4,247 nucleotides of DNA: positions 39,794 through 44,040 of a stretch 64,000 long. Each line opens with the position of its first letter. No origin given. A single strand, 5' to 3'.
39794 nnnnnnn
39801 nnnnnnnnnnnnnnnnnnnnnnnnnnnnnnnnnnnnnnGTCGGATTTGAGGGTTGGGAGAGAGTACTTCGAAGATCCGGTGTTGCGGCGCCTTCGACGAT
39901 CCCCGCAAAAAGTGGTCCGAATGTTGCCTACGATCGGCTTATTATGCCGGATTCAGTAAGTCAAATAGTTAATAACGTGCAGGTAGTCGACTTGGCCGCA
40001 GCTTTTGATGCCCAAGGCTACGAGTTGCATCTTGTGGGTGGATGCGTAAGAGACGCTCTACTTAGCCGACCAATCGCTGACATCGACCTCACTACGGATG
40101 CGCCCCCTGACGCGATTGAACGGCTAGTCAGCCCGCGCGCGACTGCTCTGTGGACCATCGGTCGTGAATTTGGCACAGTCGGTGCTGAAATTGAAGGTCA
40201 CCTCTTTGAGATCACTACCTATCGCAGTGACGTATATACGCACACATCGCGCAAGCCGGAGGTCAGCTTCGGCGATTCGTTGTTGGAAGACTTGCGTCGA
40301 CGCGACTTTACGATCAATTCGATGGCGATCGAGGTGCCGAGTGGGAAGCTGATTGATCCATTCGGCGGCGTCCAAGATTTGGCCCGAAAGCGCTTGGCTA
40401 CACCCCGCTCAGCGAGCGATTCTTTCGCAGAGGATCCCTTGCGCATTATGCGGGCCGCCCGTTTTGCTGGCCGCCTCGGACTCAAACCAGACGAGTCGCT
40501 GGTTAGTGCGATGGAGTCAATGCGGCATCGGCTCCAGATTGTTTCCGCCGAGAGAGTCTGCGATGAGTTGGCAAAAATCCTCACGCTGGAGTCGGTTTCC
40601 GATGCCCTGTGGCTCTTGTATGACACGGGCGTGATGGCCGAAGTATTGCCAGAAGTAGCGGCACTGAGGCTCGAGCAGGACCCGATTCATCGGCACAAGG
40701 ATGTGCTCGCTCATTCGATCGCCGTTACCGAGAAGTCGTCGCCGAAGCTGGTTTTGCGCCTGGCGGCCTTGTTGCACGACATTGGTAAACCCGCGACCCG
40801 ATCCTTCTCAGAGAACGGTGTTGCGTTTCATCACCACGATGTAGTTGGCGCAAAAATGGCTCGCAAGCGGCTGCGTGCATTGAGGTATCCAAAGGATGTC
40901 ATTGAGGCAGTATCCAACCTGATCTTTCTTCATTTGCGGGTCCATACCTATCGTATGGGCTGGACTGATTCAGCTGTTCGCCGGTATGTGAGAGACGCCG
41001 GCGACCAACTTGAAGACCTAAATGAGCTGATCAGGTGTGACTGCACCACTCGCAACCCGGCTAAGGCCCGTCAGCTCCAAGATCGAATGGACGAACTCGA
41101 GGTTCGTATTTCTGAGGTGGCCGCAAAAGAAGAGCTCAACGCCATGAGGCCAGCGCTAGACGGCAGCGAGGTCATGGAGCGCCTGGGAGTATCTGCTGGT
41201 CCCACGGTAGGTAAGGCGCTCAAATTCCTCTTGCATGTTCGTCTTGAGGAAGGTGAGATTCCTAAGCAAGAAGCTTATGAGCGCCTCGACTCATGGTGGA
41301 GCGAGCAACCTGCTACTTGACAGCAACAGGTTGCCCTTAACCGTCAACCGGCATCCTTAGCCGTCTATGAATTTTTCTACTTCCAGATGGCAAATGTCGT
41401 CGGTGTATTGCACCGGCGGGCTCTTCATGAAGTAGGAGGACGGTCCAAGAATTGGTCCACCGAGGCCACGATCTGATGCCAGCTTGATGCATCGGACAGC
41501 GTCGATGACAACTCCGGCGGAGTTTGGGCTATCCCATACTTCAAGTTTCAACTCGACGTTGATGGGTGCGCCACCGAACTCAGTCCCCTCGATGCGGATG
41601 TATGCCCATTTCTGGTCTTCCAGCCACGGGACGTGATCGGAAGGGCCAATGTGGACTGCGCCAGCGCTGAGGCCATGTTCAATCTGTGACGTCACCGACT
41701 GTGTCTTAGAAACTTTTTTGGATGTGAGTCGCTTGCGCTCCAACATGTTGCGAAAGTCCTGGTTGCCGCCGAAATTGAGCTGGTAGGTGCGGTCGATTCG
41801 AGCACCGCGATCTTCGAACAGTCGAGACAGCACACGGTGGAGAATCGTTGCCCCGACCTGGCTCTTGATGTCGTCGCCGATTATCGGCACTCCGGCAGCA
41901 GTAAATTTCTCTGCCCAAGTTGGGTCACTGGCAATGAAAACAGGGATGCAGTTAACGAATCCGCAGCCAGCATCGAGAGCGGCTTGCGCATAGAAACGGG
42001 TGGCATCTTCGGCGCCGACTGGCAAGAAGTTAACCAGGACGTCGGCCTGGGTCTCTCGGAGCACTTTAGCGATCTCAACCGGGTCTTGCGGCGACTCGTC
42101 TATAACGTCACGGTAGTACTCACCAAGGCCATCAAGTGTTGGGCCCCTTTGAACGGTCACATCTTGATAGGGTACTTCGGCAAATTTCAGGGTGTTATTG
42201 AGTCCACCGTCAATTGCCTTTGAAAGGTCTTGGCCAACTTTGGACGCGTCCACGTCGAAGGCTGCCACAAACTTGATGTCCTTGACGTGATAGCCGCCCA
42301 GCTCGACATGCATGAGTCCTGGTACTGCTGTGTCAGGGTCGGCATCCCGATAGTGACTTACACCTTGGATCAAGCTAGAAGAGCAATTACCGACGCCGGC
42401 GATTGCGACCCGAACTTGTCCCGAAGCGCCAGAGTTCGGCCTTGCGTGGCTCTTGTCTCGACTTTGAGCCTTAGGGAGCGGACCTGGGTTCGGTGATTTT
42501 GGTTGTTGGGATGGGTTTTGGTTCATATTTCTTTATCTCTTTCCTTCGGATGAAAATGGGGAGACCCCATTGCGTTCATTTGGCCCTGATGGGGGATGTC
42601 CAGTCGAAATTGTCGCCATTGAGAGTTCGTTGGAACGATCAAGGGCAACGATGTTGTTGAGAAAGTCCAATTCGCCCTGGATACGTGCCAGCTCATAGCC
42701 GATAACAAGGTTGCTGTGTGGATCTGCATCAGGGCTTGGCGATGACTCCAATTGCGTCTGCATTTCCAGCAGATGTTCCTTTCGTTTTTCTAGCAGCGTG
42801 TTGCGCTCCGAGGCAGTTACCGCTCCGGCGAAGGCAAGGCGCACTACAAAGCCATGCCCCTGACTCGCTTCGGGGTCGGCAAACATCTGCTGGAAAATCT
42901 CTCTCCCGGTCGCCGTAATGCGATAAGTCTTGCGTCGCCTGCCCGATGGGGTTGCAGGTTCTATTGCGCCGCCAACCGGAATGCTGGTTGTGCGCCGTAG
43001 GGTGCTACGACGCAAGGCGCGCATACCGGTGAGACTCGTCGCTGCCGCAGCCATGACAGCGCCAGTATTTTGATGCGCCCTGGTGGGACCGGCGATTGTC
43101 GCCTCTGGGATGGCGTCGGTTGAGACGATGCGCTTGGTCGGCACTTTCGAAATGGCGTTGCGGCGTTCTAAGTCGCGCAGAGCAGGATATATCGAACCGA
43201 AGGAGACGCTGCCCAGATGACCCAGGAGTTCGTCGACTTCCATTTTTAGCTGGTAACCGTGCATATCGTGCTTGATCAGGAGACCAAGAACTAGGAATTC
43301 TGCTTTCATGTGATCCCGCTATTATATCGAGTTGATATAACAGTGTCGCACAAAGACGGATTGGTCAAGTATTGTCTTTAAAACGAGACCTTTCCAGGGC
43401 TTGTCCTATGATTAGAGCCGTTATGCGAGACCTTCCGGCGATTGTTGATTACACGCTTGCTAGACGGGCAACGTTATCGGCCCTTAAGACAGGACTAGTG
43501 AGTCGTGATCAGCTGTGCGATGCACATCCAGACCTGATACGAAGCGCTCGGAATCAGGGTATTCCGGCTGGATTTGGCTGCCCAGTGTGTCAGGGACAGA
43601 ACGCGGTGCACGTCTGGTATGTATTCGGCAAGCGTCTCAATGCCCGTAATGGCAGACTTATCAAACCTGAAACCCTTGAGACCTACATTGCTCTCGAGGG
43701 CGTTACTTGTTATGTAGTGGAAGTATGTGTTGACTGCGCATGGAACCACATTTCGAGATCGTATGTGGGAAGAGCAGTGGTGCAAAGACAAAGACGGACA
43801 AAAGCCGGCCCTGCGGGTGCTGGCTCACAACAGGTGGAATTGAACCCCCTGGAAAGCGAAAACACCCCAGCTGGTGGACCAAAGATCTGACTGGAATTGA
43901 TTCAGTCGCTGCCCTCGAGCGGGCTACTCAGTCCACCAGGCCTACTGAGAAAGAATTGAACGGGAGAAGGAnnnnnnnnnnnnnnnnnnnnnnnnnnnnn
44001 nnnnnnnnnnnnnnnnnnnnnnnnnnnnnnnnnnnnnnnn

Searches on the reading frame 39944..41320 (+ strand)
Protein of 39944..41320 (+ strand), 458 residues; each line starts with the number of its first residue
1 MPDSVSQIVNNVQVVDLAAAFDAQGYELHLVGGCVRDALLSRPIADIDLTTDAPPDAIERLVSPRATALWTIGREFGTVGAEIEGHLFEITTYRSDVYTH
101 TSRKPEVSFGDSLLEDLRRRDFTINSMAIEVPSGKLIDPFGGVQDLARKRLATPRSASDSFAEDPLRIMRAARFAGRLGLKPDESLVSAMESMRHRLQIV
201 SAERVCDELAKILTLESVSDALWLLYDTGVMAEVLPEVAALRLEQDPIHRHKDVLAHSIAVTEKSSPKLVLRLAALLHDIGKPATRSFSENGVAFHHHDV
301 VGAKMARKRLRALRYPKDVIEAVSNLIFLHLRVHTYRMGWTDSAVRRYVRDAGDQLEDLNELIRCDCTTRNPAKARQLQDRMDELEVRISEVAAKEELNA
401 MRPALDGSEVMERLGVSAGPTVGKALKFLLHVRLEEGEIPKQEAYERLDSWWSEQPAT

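Call 54: search_protein_families(library=pfam, proteins=[window:39944-41320:+], max_evalue=0.00001)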
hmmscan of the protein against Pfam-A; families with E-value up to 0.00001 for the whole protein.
window:39944-41320:+ (458 aa): 3 families
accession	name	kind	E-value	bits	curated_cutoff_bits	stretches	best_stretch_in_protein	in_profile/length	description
PF01743.26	PolyA_pol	-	2.4e-34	118.8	23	1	29-151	2-125/126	Poly A polymerase head domain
PF12627.12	PolyA_pol_RNAbd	-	4.1e-13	49.3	22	1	179-240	1-62/64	Probable RNA and SrmB- binding site of polymerase A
PF01966.28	HD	-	1e-12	48.8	22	1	256-336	12-91/116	HD domain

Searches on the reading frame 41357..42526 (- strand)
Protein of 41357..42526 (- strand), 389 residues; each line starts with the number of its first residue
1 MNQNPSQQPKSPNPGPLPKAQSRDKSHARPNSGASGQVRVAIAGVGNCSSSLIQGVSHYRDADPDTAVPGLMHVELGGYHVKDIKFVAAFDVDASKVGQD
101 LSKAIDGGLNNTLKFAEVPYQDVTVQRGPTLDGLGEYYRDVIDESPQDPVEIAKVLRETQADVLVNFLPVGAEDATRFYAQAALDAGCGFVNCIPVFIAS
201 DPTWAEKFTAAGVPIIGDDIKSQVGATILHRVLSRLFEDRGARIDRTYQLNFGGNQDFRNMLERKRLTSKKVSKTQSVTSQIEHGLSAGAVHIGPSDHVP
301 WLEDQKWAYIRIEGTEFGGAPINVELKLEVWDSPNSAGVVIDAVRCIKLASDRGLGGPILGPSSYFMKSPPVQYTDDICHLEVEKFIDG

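Call 55: search_protein_families(library=pfam, proteins=[window:41357-42526:-], max_evalue=0.00001)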
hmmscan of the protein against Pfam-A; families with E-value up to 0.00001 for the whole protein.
window:41357-42526:- (389 aa): 1 family
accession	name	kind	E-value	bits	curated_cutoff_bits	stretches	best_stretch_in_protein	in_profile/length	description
PF01658.22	Inos-1-P_synth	-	2.2e-34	118.3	27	1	225-333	1-107/107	Myo-inositol-1-phosphate synthase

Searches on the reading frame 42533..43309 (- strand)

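Call 55: search_protein_families(library=pfam, proteins=[window:42533-43309:-], max_evalue=0.00001)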
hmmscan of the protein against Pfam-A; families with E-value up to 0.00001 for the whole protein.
window:42533-43309:- (258 aa): 1 family
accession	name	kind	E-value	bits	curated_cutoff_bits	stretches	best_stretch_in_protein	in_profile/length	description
PF03551.20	PadR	-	8.9e-14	51.7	27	1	7-55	1-49/75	Transcriptional regulator PadR-like family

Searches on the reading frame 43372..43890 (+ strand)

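Call 55: search_protein_families(library=pfam, proteins=[window:43372-43890:+], max_evalue=0.00001)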
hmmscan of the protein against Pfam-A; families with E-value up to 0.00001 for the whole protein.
window:43372-43890:+ (172 aa): 1 family
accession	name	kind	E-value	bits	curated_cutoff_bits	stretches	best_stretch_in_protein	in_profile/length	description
PF17249.8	DUF5318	-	3.7e-29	101.6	31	1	21-142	4-127/131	Family of unknown function (DUF5318)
